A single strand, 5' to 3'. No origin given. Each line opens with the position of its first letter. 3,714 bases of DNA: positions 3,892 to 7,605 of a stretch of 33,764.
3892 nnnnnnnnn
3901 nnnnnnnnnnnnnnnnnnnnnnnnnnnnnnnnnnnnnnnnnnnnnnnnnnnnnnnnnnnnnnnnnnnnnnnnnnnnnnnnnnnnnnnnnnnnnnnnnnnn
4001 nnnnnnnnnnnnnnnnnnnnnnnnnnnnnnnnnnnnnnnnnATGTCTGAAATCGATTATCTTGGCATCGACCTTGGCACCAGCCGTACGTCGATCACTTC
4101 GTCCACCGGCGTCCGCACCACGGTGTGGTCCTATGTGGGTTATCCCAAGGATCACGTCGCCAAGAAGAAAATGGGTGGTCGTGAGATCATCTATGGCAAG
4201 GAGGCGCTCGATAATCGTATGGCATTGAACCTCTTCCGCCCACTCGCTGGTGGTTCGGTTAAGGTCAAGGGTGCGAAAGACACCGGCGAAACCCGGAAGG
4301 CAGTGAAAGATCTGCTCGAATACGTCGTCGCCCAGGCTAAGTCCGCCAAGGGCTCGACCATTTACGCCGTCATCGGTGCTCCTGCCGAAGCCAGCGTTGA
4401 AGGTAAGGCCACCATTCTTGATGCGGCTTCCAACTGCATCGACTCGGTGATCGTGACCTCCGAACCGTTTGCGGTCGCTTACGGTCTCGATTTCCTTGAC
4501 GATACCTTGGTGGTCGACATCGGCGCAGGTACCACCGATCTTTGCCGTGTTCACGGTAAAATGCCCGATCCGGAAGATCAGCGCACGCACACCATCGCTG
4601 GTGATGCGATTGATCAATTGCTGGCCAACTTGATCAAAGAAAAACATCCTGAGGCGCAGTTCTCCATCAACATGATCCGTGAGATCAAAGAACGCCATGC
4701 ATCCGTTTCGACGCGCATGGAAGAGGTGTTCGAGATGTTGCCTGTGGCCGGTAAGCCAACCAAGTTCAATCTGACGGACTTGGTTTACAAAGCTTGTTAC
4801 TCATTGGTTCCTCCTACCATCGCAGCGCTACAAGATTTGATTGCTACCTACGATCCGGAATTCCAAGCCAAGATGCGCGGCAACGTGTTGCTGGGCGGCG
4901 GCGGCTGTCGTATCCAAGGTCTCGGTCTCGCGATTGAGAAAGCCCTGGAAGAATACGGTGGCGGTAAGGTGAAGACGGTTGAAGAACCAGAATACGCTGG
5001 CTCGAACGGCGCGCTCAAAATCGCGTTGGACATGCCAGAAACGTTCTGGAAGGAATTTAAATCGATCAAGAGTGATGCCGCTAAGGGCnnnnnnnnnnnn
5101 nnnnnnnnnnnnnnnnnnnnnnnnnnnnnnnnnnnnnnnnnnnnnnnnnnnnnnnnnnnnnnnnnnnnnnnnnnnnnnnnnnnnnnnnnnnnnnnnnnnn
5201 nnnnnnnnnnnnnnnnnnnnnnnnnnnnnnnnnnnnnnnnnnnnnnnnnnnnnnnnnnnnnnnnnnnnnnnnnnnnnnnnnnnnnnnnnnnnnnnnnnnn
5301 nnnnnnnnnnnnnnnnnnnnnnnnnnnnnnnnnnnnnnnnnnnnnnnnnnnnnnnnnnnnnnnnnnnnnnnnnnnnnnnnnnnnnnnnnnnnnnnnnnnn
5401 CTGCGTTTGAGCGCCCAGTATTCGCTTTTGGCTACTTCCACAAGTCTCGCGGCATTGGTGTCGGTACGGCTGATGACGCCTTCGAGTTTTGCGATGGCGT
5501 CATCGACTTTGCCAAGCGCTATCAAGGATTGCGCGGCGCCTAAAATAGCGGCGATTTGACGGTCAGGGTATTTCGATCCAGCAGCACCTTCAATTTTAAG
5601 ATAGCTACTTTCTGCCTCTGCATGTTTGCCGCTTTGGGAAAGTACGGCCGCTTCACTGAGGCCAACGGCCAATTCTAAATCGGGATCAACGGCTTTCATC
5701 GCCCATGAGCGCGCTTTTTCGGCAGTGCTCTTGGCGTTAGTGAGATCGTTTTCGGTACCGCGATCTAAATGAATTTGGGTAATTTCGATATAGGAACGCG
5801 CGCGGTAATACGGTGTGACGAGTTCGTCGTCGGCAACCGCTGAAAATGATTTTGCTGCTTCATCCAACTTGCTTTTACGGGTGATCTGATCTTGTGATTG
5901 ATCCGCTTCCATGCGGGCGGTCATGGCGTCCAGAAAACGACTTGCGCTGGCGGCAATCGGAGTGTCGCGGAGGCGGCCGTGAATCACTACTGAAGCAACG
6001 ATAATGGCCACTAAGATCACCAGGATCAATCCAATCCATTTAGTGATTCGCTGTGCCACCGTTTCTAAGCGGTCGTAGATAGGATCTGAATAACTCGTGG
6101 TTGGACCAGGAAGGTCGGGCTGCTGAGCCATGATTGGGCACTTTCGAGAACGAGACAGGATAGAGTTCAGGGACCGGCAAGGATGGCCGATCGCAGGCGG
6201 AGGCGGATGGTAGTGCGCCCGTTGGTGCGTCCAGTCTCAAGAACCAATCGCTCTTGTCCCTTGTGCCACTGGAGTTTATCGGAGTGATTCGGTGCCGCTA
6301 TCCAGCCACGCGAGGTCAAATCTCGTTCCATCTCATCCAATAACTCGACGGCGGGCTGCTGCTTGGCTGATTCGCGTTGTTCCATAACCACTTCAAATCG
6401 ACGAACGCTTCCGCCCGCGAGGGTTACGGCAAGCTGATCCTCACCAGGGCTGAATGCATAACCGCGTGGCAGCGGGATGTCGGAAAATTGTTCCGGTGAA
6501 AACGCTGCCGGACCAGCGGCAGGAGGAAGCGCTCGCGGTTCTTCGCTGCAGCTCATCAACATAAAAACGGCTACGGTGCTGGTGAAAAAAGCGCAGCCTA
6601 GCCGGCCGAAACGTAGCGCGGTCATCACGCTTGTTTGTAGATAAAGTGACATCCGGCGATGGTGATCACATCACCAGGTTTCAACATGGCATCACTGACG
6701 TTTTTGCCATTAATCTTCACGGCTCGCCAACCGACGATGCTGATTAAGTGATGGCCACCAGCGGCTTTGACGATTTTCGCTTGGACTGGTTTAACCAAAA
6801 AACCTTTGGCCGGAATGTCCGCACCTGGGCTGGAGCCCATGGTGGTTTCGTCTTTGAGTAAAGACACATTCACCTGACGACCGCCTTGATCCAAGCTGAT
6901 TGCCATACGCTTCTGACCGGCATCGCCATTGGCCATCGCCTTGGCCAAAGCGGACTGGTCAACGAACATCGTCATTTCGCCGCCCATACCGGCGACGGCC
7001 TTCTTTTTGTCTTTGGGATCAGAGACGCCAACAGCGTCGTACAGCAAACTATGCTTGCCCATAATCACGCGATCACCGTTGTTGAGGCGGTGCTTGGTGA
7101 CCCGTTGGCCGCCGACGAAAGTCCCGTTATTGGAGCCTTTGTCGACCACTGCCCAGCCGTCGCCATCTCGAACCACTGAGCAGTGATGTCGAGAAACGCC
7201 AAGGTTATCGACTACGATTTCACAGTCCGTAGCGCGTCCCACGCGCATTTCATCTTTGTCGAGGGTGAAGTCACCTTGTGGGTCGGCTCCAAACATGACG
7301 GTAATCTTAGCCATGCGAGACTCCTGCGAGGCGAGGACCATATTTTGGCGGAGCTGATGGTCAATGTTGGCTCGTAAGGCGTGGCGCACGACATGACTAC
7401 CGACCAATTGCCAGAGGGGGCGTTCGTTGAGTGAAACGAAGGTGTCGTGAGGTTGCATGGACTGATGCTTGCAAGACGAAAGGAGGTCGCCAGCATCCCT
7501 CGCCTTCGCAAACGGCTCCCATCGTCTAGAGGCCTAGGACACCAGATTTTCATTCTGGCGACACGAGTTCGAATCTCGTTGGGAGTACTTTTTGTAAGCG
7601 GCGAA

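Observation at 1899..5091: Orphan MamK-family actin paired with a PilZ-like/coiled-coil/acidic-tail protein (mamJ-mamK-like logic without a magnetosome island)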

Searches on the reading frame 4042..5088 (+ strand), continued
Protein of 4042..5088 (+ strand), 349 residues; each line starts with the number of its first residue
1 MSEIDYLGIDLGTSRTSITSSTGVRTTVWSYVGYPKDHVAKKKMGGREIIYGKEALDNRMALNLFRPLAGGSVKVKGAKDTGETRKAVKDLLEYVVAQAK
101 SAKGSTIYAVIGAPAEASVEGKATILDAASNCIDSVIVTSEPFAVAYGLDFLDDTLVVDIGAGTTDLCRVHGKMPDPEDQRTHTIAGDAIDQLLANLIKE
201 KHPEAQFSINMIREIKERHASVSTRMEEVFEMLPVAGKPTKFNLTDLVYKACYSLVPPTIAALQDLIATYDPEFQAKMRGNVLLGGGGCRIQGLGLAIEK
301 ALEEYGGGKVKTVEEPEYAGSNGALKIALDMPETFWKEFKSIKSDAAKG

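Call 68: find_encoding_contigs(protein=P0489, flank=6000, max_places=1)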
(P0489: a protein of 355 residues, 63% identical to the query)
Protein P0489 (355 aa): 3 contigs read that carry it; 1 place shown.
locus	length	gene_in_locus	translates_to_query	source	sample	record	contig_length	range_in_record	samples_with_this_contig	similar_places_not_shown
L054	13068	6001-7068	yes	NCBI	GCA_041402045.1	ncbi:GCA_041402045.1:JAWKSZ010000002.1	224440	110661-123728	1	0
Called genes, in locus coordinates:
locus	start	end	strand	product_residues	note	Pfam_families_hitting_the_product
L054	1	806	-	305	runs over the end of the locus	PF09949:APP1_cat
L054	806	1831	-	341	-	PF01210:NAD_Gly3P_dh_N, PF03807:F420_oxidored (weak), PF07479:NAD_Gly3P_dh_C, PF20618:GPD_NAD_C_bact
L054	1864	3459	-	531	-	PF01553:Acyltransferase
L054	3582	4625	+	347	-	-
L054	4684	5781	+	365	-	-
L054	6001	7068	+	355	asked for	PF00022:Actin (faint), PF06723:MreB_Mbl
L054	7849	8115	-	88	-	-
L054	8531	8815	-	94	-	PF02397:Bac_transf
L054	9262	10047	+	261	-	PF03808:Glyco_tran_WecG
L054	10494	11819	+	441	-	PF00308:Bac_DnaA, PF08299:Bac_DnaA_C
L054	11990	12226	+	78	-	PF08984:DUF1858 (weak)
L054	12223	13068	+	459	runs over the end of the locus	PF01595:CNNM, PF00571:CBS (weak), PF03471:CorC_HlyC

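Call 84: search_protein_families(library=padloc, proteins=[window:4042-5088:+], max_evalue=0.01)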
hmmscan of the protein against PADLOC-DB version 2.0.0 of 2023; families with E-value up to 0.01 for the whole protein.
window:4042-5088:+ (349 aa): 1 family
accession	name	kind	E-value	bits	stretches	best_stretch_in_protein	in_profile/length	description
PDLC04731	PDC-M61B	-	0.00048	16.9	1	155-202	350-407/588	-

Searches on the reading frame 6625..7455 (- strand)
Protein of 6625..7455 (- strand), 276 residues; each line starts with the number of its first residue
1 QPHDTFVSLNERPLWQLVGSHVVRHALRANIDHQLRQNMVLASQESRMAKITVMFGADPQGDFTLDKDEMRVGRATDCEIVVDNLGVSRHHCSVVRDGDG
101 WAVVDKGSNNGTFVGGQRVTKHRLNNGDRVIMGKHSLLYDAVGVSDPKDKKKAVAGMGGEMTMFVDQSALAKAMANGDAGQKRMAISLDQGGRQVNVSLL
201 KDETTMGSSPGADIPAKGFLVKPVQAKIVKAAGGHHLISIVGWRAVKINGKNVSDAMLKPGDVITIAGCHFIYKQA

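Call 3: search_protein_families(library=pfam, proteins=[window:6625-7455:-], max_evalue=0.01)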
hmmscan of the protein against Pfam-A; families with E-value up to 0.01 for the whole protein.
window:6625-7455:- (276 aa): 2 families
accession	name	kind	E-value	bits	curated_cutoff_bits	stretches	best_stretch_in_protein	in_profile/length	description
PF00498.31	FHA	-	4.9e-26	91.4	20.7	2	71-133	2-67/67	FHA domain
PF16697.10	Yop-YscD_cpl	-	1.3e-20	73.9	33.2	1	55-137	4-88/94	Inner membrane component of T3SS, cytoplasmic domain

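Call 4: search_protein_families(library=ncbifam, proteins=[window:6625-7455:-], max_evalue=0.01)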
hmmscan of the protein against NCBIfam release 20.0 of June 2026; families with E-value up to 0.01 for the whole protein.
window:6625-7455:- (276 aa): 6 families
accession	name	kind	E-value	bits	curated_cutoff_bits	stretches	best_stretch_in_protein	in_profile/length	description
NF041660.2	oxygluDhInhib_OdhI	equivalog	2.1e-19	69.7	200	1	42-139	30-127/130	oxoglutarate dehydrogenase inhibitor Odhl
NF049868.1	FhaB_Rv0019c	equivalog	2.4e-17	63.4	125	1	35-135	53-154/158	FHA domain-containing protein FhaB/FipA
NF052573.1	HisKinEspAMyxo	equivalog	1.2e-14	53.3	1400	1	62-137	40-116/755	serine histidine kinase EspA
NF033760.1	gliding_GltG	equivalog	2.7e-11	42.8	650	1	65-151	21-108/650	adventurous gliding motility protein GltG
TIGR03354.1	VI_FHA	hypoth_equivalog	4.9e-11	43.1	120.25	1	60-140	16-102/420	type VI secretion system-associated FHA domain protein TagH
NF052403.1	ESX1TransRegEspM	equivalog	3.8e-07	29.3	550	1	47-156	9-120/367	ESX-1 type VII secretion system transcriptional regulator EspM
